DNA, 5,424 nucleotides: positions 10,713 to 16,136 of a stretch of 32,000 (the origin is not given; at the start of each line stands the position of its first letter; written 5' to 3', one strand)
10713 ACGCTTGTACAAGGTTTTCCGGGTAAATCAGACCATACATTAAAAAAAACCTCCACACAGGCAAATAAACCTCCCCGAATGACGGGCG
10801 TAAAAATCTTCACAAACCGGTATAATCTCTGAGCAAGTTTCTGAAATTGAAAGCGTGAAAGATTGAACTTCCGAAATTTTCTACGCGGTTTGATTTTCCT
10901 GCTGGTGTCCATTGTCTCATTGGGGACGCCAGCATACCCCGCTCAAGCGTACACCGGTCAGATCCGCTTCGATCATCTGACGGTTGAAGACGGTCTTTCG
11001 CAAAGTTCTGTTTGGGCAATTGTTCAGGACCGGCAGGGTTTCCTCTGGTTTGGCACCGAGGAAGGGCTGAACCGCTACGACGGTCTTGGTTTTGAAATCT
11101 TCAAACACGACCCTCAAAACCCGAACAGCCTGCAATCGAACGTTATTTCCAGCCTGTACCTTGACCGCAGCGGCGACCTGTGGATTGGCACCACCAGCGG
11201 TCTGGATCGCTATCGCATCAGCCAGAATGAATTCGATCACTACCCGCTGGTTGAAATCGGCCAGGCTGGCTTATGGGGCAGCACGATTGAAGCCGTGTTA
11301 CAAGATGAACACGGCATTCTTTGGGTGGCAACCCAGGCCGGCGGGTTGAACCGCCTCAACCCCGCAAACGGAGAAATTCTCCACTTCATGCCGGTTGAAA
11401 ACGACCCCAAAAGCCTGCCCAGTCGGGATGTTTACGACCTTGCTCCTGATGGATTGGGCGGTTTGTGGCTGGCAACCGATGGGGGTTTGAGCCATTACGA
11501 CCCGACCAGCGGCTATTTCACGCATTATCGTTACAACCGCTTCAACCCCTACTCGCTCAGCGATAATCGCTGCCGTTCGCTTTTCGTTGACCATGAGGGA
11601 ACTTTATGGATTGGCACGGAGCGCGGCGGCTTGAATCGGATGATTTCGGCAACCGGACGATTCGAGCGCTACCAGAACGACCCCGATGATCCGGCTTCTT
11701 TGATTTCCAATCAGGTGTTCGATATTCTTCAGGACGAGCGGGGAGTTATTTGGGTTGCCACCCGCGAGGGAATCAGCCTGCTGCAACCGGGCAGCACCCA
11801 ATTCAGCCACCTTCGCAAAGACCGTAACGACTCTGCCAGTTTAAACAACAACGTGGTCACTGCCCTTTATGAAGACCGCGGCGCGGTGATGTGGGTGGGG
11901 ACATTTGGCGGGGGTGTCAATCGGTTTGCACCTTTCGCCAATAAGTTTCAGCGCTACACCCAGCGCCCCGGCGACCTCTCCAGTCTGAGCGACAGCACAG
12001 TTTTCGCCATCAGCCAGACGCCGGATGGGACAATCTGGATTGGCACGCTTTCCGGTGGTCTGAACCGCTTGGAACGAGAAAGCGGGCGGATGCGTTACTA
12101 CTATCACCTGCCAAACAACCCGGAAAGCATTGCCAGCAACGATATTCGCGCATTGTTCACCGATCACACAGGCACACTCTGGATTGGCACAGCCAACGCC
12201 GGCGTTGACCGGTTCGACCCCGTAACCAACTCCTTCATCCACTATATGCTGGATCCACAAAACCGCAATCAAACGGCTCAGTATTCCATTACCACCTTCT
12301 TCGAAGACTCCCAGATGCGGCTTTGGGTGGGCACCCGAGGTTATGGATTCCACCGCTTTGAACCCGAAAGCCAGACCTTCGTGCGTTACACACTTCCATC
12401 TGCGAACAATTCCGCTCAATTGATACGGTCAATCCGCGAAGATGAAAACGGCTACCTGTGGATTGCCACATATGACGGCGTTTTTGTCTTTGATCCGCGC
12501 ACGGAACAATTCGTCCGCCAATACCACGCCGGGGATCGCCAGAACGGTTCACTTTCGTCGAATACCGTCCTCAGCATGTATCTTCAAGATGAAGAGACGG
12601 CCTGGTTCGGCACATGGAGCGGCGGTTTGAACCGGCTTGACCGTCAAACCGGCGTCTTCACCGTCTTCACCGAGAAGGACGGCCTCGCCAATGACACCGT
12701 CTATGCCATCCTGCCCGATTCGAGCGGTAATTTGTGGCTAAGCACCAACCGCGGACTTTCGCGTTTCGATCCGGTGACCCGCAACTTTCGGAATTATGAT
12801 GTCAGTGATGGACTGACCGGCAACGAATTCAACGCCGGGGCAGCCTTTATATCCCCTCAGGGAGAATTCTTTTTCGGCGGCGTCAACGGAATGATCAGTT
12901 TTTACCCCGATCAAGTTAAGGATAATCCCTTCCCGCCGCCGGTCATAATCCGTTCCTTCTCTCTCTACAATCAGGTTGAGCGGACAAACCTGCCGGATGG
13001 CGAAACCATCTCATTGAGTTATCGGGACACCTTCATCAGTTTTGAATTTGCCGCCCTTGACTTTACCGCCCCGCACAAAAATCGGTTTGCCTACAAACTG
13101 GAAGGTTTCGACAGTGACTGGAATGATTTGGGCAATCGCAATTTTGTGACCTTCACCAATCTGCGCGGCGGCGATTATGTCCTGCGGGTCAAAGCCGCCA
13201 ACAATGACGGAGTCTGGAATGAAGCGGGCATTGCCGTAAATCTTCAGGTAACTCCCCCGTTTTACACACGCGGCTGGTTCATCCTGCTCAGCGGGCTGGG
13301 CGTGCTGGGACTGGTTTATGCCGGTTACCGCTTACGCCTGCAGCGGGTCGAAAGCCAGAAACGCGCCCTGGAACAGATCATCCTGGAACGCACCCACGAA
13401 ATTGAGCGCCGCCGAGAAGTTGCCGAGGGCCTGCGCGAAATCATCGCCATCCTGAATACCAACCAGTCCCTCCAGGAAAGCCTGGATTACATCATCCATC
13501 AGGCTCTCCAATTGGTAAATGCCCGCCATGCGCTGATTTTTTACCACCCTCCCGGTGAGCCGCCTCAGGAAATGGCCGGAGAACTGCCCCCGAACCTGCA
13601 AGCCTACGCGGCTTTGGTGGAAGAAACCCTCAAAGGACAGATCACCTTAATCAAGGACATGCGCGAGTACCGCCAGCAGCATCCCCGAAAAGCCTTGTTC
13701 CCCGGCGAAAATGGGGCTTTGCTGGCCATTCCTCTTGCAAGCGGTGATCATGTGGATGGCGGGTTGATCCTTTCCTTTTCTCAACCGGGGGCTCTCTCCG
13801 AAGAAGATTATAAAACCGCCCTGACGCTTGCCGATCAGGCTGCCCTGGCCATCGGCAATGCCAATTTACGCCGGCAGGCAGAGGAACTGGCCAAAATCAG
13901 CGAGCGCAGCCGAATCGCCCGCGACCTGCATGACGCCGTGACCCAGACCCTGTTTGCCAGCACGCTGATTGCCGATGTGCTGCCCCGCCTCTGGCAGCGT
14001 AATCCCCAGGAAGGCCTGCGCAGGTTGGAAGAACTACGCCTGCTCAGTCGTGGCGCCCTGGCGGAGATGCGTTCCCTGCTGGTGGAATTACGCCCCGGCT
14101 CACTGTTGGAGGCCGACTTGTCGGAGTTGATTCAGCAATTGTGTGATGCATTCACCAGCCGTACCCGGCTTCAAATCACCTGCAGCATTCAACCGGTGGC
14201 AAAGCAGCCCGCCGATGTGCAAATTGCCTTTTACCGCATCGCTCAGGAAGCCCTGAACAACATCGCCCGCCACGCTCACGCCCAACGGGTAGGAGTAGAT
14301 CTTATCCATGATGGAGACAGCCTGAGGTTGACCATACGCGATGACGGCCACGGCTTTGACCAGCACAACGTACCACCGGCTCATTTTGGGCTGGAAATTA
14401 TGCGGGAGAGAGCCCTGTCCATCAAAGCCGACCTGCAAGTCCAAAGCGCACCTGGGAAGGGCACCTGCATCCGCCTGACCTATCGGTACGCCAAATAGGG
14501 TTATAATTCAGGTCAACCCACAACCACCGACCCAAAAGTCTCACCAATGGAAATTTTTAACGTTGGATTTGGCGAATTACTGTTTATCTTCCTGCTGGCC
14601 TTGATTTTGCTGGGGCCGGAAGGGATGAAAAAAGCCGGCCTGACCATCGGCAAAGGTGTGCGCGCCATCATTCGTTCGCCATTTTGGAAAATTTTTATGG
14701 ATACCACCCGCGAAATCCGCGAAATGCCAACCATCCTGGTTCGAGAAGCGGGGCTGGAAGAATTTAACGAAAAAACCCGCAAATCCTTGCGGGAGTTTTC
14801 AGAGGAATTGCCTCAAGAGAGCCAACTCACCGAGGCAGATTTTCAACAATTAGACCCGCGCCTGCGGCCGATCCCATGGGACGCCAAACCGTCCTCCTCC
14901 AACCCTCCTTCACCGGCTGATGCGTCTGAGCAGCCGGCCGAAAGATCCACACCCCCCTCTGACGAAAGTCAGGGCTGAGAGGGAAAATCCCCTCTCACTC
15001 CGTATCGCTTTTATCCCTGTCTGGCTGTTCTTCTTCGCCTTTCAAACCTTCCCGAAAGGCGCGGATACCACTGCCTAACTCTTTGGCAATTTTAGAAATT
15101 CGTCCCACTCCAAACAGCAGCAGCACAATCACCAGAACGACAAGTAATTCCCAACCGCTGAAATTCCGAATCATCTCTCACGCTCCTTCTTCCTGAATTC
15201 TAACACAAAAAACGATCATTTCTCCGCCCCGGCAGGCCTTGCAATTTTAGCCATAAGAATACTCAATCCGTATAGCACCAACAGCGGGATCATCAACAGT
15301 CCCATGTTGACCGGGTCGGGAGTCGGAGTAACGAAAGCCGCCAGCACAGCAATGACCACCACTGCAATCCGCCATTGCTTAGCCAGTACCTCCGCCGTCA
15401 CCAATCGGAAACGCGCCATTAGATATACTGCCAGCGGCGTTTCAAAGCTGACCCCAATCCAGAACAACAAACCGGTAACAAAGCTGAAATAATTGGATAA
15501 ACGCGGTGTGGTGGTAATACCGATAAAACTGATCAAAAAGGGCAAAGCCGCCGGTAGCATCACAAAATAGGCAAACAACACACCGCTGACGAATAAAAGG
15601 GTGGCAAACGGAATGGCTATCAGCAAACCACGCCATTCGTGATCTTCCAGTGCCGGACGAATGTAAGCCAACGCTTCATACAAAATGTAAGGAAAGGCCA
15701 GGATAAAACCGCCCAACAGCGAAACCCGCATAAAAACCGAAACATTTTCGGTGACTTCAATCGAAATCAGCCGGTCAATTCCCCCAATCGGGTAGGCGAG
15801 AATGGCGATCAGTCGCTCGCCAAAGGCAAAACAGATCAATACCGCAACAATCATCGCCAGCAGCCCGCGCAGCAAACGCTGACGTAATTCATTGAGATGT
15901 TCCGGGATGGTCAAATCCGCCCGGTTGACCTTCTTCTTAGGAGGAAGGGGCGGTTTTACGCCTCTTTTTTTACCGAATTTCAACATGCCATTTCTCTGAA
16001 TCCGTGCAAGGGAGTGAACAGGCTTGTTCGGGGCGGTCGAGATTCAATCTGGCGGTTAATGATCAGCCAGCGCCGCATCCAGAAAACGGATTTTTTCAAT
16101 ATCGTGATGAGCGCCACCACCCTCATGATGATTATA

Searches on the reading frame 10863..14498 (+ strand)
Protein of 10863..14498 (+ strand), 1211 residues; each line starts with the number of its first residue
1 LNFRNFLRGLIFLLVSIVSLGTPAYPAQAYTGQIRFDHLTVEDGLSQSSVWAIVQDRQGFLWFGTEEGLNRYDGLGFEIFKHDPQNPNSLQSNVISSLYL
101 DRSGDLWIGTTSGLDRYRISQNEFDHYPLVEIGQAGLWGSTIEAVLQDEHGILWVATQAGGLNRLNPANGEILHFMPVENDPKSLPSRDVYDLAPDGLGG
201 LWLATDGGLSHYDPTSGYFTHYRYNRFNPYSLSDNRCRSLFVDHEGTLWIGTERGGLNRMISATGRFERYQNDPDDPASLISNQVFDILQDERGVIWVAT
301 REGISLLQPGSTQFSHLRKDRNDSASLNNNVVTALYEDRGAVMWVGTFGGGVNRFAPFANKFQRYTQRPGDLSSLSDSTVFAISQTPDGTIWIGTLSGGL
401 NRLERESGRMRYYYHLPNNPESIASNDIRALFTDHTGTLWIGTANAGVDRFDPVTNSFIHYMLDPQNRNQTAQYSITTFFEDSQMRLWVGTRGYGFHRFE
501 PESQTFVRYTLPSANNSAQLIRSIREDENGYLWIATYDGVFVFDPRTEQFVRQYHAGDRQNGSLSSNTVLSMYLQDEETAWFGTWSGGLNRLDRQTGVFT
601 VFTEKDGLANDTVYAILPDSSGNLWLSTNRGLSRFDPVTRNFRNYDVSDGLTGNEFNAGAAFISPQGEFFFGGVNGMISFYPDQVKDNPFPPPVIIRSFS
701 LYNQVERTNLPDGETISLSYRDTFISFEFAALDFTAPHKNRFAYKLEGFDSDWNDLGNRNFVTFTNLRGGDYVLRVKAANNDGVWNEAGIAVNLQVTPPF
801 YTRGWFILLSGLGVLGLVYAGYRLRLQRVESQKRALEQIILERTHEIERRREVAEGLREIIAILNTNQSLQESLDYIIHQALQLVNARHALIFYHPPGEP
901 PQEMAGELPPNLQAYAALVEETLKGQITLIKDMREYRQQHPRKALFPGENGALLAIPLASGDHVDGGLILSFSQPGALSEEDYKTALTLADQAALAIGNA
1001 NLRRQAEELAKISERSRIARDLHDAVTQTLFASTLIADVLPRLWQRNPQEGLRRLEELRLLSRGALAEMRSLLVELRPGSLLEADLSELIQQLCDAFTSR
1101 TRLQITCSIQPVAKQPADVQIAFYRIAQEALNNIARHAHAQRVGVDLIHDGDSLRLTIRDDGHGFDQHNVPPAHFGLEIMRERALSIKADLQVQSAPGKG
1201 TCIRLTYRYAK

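Call 14: search_protein_families(library=pfam, proteins=[window:10863-14498:+], max_evalue=0.00001)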
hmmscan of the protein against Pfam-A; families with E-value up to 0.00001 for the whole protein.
window:10863-14498:+ (1211 aa): 9 families
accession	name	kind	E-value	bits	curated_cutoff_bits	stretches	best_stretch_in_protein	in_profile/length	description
PF07494.17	Reg_prop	-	1e-60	194.2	20.4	0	44-66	1-23/24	Two component regulator propeller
PF07495.19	Y_Y_Y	-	2.6e-17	62.9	26.6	1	734-796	2-64/65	Y_Y_Y domain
PF07730.19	HisKA_3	-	4.8e-17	62.7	24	1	1014-1081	1-68/68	Histidine kinase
PF08450.18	SGL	-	4.7e-15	56.3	26.3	0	337-450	9-110/246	SMP-30/Gluconolactonase/LRE-like region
PF02518.31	HATPase_c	-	1.3e-11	45.4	26.4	1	1120-1208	3-108/111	Histidine kinase-, DNA gyrase B-, and HSP90-like ATPase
PF23748.1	Beta-prop_LRRK2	-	2e-11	43.9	26.9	0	232-257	271-296/359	LRRK2 beta propeller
PF13185.12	GAF_2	-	4.3e-08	33.9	28.6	1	868-997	2-135/136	GAF domain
PF01590.32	GAF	-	5.5e-08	33.9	22.4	0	870-997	2-133/133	GAF domain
PF13581.12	HATPase_c_2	-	3.9e-06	27.3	27.4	1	1126-1174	35-88/127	Histidine kinase-like ATPase domain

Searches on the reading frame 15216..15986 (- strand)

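Call 14: search_protein_families(library=pfam, proteins=[window:15216-15986:-], max_evalue=0.00001)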
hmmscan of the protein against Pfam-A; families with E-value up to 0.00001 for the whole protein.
window:15216-15986:- (256 aa): 1 family
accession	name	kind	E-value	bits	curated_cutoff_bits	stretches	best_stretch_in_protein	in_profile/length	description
PF00902.23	TatC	-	8.4e-60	202.6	25.1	1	29-234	1-208/208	Sec-independent protein translocase protein (TatC)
